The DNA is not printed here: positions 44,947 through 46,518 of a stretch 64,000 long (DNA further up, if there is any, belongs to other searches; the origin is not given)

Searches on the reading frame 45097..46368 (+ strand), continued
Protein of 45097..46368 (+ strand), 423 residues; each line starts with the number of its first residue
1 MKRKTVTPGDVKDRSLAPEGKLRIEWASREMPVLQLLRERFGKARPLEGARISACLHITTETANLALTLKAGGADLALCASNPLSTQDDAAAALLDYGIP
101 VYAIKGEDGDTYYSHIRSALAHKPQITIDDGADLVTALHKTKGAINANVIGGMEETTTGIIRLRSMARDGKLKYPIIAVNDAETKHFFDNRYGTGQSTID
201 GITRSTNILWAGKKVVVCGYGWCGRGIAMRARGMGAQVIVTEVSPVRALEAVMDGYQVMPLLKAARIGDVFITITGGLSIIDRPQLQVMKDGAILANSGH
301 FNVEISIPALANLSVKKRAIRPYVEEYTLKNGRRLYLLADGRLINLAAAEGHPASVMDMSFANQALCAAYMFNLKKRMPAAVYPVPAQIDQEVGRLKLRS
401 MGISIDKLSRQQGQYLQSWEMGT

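Call 14: find_encoding_contigs(protein=P0002, flank=2500, max_places=3)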
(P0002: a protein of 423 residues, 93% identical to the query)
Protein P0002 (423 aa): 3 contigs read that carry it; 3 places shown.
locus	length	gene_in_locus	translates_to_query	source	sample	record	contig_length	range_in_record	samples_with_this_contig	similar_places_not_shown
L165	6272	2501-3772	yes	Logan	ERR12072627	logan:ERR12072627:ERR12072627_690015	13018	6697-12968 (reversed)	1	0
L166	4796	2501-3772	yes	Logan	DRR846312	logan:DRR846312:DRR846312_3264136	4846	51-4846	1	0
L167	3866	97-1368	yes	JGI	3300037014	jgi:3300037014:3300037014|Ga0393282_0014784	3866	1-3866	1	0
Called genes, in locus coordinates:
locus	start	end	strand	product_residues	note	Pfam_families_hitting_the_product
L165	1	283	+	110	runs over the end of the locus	?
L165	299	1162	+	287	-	PF01048:PNP_UDP_1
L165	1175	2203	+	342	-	-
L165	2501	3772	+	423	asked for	PF05221:AdoHcyase, PF02826:2-Hacid_dh_C, PF00670:AdoHcyase_NAD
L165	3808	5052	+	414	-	PF00438:S-AdoMet_synt_N, PF02772:S-AdoMet_synt_M, PF02773:S-AdoMet_synt_C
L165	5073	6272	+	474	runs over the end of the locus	PF02878:PGM_PMM_I, PF02879:PGM_PMM_II, PF02880:PGM_PMM_III, PF00408:PGM_PMM_IV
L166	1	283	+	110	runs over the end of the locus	?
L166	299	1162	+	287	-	PF01048:PNP_UDP_1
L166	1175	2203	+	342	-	-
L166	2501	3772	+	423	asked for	PF05221:AdoHcyase, PF02826:2-Hacid_dh_C, PF00670:AdoHcyase_NAD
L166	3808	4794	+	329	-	?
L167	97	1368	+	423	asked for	PF05221:AdoHcyase, PF02826:2-Hacid_dh_C, PF00670:AdoHcyase_NAD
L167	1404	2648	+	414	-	PF00438:S-AdoMet_synt_N, PF02772:S-AdoMet_synt_M, PF02773:S-AdoMet_synt_C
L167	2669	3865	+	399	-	?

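Call 15: find_encoding_contigs(protein=P0003, flank=2500, max_places=3)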
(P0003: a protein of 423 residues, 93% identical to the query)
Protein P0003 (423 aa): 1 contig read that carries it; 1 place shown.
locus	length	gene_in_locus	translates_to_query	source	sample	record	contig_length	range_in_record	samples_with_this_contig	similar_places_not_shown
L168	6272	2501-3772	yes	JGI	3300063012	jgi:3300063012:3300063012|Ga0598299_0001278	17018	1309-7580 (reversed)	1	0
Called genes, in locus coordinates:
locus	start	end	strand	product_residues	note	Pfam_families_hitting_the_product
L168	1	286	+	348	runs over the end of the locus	PF01008:IF-2B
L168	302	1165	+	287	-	PF01048:PNP_UDP_1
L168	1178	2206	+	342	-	-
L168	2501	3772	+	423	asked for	PF05221:AdoHcyase, PF02826:2-Hacid_dh_C, PF00670:AdoHcyase_NAD, PF07991:KARI_N (weak)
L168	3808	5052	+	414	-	PF00438:S-AdoMet_synt_N, PF02772:S-AdoMet_synt_M, PF02773:S-AdoMet_synt_C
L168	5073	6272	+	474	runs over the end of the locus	PF02878:PGM_PMM_I, PF02879:PGM_PMM_II, PF02880:PGM_PMM_III, PF00408:PGM_PMM_IV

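Call 16: find_encoding_contigs(protein=P0005, flank=2500, max_places=3)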
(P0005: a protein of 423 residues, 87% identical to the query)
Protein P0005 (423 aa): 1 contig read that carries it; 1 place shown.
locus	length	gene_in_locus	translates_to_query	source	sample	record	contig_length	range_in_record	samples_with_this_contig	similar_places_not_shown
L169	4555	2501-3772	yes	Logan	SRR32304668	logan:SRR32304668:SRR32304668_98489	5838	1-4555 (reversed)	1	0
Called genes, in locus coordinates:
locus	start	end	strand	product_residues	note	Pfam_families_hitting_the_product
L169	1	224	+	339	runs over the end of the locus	PF01008:IF-2B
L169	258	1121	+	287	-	PF01048:PNP_UDP_1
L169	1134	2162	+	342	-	-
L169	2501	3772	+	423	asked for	PF05221:AdoHcyase, PF02826:2-Hacid_dh_C (weak), PF00670:AdoHcyase_NAD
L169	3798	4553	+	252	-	?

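Call 17: find_encoding_contigs(protein=P0006, flank=2500, max_places=3)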
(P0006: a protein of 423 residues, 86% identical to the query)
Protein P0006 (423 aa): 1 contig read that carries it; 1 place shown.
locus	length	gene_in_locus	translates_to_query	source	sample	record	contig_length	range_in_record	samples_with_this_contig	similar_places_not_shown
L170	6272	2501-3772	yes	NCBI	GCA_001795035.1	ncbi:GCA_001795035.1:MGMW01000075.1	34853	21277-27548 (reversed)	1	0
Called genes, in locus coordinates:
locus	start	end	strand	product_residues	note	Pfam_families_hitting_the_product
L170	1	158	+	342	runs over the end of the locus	PF01008:IF-2B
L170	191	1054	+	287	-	PF01048:PNP_UDP_1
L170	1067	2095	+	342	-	-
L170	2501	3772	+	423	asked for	PF05221:AdoHcyase, PF02826:2-Hacid_dh_C (weak), PF00670:AdoHcyase_NAD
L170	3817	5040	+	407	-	PF00438:S-AdoMet_synt_N, PF02772:S-AdoMet_synt_M, PF02773:S-AdoMet_synt_C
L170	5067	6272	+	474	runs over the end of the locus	PF02878:PGM_PMM_I, PF02879:PGM_PMM_II, PF02880:PGM_PMM_III, PF00408:PGM_PMM_IV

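Call 19: find_encoding_contigs(protein=P0004, flank=2500, max_places=4)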
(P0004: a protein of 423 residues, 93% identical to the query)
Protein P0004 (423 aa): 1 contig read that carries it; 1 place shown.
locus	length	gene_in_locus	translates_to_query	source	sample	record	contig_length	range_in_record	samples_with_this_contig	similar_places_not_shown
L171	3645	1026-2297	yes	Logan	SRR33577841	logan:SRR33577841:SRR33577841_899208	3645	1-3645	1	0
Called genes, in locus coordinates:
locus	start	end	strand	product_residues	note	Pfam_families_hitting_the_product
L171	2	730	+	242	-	?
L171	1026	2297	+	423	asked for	PF05221:AdoHcyase, PF02826:2-Hacid_dh_C, PF00670:AdoHcyase_NAD, PF07991:KARI_N (weak)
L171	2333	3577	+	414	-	PF00438:S-AdoMet_synt_N, PF02772:S-AdoMet_synt_M, PF02773:S-AdoMet_synt_C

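Call 20: find_encoding_contigs(protein=P0007, flank=2500, max_places=4)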
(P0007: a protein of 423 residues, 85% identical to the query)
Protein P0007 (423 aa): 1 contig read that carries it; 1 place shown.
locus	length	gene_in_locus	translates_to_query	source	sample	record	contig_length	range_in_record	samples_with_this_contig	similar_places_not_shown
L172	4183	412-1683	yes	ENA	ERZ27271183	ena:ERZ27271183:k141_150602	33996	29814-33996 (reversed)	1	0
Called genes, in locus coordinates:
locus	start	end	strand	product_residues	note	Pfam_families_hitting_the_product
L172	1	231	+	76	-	?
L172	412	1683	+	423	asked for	PF05221:AdoHcyase, PF02826:2-Hacid_dh_C, PF00670:AdoHcyase_NAD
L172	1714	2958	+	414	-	PF00438:S-AdoMet_synt_N, PF02772:S-AdoMet_synt_M, PF02773:S-AdoMet_synt_C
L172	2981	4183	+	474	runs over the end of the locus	PF02878:PGM_PMM_I, PF02879:PGM_PMM_II, PF02880:PGM_PMM_III, PF00408:PGM_PMM_IV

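Call 21: find_encoding_contigs(protein=P0009, flank=2500, max_places=4)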
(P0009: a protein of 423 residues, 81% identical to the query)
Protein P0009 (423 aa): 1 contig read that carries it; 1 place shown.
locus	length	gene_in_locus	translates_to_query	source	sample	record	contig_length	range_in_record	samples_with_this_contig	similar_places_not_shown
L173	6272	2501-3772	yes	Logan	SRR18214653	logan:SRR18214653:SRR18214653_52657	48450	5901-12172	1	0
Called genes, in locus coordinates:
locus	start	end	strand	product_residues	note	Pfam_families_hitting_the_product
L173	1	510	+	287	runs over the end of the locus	PF01048:PNP_UDP_1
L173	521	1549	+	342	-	-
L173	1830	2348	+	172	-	PF03266:NTPase_1, PF13245:AAA_19 (faint)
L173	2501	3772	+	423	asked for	PF05221:AdoHcyase, PF02826:2-Hacid_dh_C (weak), PF00670:AdoHcyase_NAD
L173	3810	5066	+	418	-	PF00438:S-AdoMet_synt_N, PF02772:S-AdoMet_synt_M, PF02773:S-AdoMet_synt_C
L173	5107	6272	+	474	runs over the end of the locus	PF02878:PGM_PMM_I, PF02879:PGM_PMM_II, PF02880:PGM_PMM_III, PF00408:PGM_PMM_IV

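Call 22: find_encoding_contigs(protein=P0011, flank=2500, max_places=4)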
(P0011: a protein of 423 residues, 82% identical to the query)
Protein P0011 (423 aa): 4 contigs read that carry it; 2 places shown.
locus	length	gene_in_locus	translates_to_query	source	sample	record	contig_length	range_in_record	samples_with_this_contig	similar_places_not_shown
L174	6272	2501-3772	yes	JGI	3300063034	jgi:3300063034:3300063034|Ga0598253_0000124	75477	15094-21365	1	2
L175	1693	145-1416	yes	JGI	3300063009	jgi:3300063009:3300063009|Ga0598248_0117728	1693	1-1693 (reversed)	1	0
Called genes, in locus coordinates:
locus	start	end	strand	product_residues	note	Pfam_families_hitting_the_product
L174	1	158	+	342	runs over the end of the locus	-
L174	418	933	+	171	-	PF00004:AAA (weak), PF03266:NTPase_1, PF13245:AAA_19 (faint), PF13604:AAA_30 (weak)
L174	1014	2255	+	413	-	PF08240:ADH_N, PF16912:Glu_dehyd_C (weak), PF00107:ADH_zinc_N, PF13602:ADH_zinc_N_2 (weak)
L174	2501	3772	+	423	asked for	PF05221:AdoHcyase, PF02826:2-Hacid_dh_C (weak), PF00670:AdoHcyase_NAD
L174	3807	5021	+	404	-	PF00438:S-AdoMet_synt_N, PF02772:S-AdoMet_synt_M, PF02773:S-AdoMet_synt_C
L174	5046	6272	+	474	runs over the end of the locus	PF02878:PGM_PMM_I, PF02879:PGM_PMM_II, PF02880:PGM_PMM_III, PF00408:PGM_PMM_IV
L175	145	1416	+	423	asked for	PF05221:AdoHcyase, PF02826:2-Hacid_dh_C (weak), PF00670:AdoHcyase_NAD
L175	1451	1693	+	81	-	?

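Call 46: search_protein_families(library=pfam, proteins=[L084:1554-2417:+, L084:952-1554:+])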
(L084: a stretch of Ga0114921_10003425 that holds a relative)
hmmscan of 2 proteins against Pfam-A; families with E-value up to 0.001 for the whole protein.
L084:1554-2417:+ (287 aa): 2 families
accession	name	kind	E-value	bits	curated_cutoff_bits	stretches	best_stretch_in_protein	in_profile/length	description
PF02811.25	PHP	-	6.1e-11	43.4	26.4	1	5-93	1-93/164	PHP domain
PF13263.12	PHP_C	-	0.00061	19.7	21.3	0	251-267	9-25/56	PHP-associated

L084:952-1554:+ (200 aa): 5 families
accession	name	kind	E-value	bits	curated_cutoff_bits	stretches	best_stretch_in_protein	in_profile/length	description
PF13671.12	AAA_33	-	7.3e-18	65.7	27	1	18-162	1-142/143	AAA domain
PF08433.16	KTI12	-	9.2e-10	38.9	22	1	18-164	3-141/271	Chromatin associated protein KTI12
PF13238.12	AAA_18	-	1.6e-06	29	29.4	1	21-144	3-117/128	AAA domain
PF13207.12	AAA_17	-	4.3e-06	27.5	27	1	23-140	2-124/136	AAA domain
PF01591.24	6PF2K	-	0.00031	20.6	27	1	13-159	10-168/223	6-phosphofructo-2-kinase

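Call 47: search_protein_families(library=ncbifam, proteins=[L084:1554-2417:+], max_evalue=0.01)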
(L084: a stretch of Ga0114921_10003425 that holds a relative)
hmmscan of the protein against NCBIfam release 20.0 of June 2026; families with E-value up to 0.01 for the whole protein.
L084:1554-2417:+ (287 aa): 13 families
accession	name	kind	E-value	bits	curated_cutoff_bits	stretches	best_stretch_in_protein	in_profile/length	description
NF041577.1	nside_bi_sphtase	equivalog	2.9e-38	131.6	400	1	2-269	2-252/276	3',5'-nucleoside bisphosphate phosphatase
NF047791.1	RNaseRnm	equivalog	5.2e-29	101.4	375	1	4-270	3-253/275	RNase RNM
NF038032.1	CehA_McbA_metalo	domain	3.6e-13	49.6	80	2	3-66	4-67/315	CehA/McbA family metallohydrolase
NF041661.1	Cycl_ph_dihydrol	equivalog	2.3e-12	46.8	500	1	5-269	1-246/259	phosphoribosyl 1,2-cyclic phosphate 1,2-diphosphodiesterase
NF006702.0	PRK09248.1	domain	0.00012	21.7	264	1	2-41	3-42/246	PHP domain-containing protein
TIGR01405.1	polC_Gram_pos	equivalog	0.00034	18.4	1043.45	1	3-69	104-171/1211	DNA polymerase III subunit alpha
NF006375.0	PRK08609.1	equivalog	0.00037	19.2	426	1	2-41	335-373/571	DNA polymerase/3'-5' exonuclease PolX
NF004981.0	PRK06361.1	equivalog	0.0011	18.3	117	1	4-67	2-72/217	histidinol phosphate phosphatase domain-containing protein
TIGR01856.1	hisJ_fam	subfamily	0.0016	18.2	90.2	0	4-42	1-39/252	histidinol-phosphatase HisJ family protein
NF001688.0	PRK00448.1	equivalog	0.0017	15.9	873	1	3-69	338-405/1445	PolC-type DNA polymerase III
NF045780.1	TrlF_fam_ATP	equivalog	0.0028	16.4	350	1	3-68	7-83/944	TrlF family AAA-like ATPase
NF004226.0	PRK05673.1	equivalog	0.0046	14.8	1002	1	4-71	7-75/1146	DNA polymerase III subunit alpha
NF004086.0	PRK05588.1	equivalog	0.0068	16.4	321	1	5-43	3-40/255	histidinol phosphate phosphatase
